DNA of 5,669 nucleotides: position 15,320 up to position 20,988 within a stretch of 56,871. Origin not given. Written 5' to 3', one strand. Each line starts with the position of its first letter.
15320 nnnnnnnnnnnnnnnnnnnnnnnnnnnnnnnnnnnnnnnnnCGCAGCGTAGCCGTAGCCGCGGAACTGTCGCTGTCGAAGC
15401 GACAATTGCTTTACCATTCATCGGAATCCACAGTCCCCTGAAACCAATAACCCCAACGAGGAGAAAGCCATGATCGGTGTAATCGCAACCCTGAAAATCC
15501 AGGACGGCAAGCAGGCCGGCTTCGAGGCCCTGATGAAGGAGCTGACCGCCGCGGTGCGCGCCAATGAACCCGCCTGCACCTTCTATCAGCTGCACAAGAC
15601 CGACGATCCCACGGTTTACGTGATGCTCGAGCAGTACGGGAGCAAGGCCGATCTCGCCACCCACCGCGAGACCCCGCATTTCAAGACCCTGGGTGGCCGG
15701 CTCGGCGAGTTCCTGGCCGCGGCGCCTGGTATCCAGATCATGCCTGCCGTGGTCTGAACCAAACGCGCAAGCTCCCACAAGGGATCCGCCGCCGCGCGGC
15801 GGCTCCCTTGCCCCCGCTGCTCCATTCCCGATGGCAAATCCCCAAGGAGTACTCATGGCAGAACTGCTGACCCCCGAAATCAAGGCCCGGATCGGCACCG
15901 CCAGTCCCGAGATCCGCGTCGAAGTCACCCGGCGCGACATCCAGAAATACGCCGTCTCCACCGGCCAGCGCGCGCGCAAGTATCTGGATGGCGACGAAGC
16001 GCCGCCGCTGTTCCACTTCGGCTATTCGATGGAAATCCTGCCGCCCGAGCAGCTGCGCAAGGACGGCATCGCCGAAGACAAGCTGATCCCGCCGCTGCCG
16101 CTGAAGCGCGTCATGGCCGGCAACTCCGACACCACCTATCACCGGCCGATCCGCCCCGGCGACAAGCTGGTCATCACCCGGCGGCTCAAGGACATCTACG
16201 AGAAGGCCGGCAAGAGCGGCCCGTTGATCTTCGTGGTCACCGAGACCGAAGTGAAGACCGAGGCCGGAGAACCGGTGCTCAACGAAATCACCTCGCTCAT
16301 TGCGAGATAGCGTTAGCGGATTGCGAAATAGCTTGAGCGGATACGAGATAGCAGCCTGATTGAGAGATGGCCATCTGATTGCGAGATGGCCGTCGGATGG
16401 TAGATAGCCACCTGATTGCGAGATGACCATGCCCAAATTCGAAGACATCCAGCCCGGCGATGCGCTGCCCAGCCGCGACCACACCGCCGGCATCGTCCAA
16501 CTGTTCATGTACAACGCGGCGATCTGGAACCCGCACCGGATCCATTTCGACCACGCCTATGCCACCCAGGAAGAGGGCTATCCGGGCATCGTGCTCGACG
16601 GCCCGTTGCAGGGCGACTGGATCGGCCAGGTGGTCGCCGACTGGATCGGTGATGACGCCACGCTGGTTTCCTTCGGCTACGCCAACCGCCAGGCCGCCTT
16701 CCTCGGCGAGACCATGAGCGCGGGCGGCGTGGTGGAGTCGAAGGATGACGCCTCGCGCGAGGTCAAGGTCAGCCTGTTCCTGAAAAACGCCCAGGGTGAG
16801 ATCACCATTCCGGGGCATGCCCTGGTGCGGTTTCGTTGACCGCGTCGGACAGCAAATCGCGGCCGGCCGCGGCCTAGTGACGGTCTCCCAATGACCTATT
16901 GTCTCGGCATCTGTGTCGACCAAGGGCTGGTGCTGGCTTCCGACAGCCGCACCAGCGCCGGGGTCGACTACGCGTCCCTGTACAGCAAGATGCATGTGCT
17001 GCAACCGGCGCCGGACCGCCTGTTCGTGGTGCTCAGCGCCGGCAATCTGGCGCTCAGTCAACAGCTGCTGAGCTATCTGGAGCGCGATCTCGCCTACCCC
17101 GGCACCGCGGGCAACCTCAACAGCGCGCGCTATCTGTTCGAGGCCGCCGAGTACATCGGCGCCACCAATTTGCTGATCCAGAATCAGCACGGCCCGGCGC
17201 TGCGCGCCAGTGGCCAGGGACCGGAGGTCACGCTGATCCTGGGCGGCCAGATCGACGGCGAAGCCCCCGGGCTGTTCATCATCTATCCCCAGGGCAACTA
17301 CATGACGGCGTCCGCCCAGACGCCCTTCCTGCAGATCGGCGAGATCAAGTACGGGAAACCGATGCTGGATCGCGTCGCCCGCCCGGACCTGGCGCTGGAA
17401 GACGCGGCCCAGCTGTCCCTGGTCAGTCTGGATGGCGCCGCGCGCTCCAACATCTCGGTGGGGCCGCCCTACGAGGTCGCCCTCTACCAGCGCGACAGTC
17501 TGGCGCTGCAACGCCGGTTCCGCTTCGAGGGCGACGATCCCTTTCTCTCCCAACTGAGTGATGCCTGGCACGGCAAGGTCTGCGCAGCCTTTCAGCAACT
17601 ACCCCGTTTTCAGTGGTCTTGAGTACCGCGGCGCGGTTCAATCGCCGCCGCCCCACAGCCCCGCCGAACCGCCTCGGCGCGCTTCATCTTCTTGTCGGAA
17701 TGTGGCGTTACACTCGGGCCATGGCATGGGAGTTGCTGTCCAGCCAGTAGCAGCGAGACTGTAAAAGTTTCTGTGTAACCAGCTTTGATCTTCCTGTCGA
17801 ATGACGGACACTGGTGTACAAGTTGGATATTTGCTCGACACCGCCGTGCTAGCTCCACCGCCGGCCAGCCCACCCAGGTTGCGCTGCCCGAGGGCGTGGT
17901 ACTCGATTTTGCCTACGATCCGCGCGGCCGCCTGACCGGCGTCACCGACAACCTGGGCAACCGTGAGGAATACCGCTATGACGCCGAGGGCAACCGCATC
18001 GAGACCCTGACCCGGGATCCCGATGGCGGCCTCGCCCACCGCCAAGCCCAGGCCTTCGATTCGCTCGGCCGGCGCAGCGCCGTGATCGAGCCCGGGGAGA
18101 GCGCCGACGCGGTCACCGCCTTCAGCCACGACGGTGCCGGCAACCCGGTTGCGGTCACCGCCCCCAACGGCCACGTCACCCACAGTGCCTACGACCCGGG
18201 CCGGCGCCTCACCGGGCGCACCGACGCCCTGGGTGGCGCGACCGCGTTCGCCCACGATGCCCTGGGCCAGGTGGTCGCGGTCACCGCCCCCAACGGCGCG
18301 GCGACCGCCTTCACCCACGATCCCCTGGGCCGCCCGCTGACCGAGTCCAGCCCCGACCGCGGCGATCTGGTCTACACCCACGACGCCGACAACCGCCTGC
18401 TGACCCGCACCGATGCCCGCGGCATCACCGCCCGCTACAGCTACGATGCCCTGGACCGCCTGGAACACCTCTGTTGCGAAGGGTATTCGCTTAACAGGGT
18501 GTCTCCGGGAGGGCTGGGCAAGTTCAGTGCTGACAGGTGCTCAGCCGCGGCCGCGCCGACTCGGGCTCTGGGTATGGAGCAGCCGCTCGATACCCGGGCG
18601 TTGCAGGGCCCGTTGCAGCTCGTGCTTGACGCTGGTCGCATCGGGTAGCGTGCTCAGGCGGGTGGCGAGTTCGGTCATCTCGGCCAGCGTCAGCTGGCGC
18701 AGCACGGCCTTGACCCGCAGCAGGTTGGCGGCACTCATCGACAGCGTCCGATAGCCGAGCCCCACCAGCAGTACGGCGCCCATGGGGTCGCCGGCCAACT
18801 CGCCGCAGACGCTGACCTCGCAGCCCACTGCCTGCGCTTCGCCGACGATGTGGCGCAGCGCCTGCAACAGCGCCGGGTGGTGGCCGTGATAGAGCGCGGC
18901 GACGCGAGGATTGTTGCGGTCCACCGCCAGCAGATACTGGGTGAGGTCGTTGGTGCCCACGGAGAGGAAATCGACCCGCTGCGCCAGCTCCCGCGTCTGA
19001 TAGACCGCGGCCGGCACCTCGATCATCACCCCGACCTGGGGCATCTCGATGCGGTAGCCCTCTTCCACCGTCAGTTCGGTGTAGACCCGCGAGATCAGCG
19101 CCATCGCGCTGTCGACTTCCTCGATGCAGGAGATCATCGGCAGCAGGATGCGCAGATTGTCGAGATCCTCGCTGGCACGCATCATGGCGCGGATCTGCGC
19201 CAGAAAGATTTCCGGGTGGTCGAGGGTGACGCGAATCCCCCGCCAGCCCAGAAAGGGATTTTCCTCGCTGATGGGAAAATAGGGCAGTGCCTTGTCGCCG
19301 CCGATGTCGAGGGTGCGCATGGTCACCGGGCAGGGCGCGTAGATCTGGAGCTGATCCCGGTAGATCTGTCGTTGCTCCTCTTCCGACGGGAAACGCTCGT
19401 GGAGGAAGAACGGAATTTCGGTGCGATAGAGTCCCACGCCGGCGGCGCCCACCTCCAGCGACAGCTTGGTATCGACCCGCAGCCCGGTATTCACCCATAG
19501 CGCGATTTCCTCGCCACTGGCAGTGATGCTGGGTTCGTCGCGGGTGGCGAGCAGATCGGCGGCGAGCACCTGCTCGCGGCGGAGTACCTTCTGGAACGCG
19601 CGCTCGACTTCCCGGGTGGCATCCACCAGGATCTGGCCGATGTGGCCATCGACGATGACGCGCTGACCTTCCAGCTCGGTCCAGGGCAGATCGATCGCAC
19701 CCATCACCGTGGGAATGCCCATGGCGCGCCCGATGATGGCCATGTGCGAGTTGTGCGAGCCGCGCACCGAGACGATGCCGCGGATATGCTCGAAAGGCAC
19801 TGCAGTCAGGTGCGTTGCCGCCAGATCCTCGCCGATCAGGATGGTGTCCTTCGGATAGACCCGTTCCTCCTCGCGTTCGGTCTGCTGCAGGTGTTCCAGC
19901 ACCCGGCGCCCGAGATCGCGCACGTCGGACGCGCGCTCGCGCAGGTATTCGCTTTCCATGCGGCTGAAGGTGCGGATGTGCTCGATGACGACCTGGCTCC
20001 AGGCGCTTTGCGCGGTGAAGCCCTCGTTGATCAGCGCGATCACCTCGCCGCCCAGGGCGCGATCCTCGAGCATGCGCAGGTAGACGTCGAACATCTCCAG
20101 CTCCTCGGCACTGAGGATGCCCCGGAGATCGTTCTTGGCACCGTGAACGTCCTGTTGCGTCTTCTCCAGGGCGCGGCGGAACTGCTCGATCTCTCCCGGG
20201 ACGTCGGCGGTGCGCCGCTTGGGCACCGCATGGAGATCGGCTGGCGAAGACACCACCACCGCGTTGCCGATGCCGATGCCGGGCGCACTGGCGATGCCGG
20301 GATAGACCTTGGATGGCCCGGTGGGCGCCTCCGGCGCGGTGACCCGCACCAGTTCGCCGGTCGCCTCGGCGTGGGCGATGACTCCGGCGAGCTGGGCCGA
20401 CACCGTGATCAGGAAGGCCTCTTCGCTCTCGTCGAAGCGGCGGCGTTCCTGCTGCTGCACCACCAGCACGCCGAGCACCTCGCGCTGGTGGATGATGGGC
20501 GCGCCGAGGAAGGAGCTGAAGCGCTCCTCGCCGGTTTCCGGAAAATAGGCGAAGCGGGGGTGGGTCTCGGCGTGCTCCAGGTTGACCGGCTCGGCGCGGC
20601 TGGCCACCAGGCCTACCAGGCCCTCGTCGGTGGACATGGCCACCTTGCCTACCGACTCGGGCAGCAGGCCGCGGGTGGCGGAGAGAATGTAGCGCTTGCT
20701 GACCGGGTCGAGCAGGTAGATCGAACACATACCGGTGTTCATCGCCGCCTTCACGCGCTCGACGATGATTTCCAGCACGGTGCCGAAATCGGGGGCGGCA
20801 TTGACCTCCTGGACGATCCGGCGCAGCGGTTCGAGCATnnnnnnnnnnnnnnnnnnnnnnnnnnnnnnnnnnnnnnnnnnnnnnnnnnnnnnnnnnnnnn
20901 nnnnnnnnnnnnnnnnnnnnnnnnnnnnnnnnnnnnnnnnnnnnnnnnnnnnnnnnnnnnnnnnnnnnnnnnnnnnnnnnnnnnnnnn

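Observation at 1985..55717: Most gene boundaries carry locus-specific short tandem 'stutter' arrays built from the neighbouring gene's own stop/start region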

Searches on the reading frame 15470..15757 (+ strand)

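Call 21: search_protein_families(library=pfam, max_evalue=0.00001, proteins=[window:15470-15757:+])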
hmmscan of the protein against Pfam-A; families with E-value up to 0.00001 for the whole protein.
window:15470-15757:+ (95 aa): 1 family
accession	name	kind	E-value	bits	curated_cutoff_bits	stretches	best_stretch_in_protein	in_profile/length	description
PF03992.22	ABM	-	1.5e-18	67.1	23.1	1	1-73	1-74/78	Antibiotic biosynthesis monooxygenase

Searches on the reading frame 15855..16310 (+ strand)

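Call 21: search_protein_families(library=pfam, max_evalue=0.00001, proteins=[window:15855-16310:+])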
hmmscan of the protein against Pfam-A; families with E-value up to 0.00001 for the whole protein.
window:15855-16310:+ (151 aa): 1 family
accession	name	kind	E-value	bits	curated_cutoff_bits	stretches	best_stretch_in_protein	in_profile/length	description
PF13452.11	FAS1_DH_region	-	1.6e-21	77.2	22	1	12-142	2-130/132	FAS1-like, dehydratase domain region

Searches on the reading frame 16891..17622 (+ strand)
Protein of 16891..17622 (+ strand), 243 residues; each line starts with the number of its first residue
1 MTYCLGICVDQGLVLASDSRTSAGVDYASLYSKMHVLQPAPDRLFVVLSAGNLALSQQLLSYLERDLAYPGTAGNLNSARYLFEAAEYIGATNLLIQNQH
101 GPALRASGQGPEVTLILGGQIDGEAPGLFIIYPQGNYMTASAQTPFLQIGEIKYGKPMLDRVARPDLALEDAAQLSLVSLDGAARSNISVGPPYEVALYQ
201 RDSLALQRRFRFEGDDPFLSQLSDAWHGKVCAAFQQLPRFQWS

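Call 21: search_protein_families(library=pfam, max_evalue=0.00001, proteins=[window:16891-17622:+])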
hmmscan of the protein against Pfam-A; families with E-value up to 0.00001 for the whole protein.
window:16891-17622:+ (243 aa): 1 family
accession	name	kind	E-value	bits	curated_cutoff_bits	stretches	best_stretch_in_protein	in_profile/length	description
PF00227.31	Proteasome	-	5.9e-07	29.8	22.4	1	4-189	7-179/189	Proteasome subunit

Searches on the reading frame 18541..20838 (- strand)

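Call 21: search_protein_families(library=pfam, max_evalue=0.00001, proteins=[window:18541-20838:-])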
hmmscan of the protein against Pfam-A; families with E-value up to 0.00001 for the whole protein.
window:18541-20838:- (765 aa): 6 families
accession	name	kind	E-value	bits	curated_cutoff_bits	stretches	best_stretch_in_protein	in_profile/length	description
PF02896.24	PEP-utilizers_C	-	8e-98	327.6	22.8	1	432-716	7-291/293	PEP-utilising enzyme, PEP-binding domain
PF05524.18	PEP-utilisers_N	-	5.8e-26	91.5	24.4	1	181-302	2-121/121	PEP-utilising enzyme, N-terminal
PF01590.32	GAF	-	1e-18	68.6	22.4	1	19-153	3-132/133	GAF domain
PF00391.29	PEP-utilizers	-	6.7e-17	61.3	23.1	1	329-400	2-71/72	PEP-utilising enzyme, mobile domain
PF13185.12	GAF_2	-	1.8e-14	54.5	28.6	1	17-154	3-135/136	GAF domain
PF13492.12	GAF_3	-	1.8e-11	45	27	1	20-156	4-129/129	GAF domain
